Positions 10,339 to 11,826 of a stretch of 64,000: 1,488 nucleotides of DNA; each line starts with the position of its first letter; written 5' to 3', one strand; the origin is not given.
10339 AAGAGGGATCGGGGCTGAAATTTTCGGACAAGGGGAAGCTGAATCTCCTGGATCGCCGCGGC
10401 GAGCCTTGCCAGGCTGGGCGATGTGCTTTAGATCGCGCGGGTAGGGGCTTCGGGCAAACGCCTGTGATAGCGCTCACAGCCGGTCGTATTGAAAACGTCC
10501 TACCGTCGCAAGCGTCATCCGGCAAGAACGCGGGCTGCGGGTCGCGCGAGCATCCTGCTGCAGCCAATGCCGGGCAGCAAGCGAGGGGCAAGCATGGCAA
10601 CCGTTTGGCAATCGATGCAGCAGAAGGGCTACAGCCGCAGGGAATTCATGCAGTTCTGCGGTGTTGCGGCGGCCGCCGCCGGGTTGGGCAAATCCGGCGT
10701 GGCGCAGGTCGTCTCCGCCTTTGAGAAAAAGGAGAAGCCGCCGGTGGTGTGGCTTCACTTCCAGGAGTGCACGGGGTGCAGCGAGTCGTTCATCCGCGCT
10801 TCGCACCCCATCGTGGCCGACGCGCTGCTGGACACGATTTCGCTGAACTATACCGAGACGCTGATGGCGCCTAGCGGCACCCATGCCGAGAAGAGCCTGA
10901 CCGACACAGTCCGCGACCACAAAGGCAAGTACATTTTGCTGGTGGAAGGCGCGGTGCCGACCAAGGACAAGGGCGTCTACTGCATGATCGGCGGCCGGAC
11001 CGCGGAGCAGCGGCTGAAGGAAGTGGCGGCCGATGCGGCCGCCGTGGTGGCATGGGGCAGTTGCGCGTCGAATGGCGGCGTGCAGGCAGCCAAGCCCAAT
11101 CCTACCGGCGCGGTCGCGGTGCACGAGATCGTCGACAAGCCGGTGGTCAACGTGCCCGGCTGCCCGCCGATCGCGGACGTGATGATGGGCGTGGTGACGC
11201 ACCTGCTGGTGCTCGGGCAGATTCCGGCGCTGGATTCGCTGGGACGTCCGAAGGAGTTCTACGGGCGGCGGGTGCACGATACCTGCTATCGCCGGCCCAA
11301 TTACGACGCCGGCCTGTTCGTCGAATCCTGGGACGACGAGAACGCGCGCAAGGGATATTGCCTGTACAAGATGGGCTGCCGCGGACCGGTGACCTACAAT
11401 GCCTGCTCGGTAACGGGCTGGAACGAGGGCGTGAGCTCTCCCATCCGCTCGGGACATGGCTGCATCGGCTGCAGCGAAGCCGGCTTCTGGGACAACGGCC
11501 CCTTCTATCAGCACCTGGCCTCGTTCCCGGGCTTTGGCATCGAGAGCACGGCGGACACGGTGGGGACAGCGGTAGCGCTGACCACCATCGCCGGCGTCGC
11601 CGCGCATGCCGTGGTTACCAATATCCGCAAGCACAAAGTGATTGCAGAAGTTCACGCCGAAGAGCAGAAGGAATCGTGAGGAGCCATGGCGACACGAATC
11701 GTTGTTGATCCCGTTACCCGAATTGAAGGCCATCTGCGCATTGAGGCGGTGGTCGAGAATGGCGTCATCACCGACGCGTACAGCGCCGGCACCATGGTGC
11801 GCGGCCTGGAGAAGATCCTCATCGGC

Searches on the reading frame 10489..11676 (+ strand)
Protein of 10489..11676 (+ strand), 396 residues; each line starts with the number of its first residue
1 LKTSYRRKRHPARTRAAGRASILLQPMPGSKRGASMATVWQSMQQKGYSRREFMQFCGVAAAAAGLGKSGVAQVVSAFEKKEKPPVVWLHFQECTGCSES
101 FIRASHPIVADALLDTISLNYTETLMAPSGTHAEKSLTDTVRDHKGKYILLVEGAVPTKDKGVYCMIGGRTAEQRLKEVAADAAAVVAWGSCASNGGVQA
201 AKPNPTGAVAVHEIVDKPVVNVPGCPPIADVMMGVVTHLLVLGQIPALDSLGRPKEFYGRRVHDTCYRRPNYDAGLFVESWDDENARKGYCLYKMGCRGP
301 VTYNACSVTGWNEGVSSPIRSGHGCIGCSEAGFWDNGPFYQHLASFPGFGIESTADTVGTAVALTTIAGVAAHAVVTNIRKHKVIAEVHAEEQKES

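Call 58: search_protein_families(library=pfam, proteins=[window:10489-11676:+], max_evalue=0.00001)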
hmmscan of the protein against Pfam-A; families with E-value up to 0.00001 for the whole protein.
window:10489-11676:+ (396 aa): 2 families
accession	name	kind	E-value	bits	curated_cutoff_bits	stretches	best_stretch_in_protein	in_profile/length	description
PF14720.11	NiFe_hyd_SSU_C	-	1.9e-30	105.5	27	1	258-339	1-79/80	NiFe/NiFeSe hydrogenase small subunit C-terminal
PF01058.29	Oxidored_q6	-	3.3e-30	104.9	27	1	94-239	1-128/128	NADH ubiquinone oxidoreductase, 20 Kd subunit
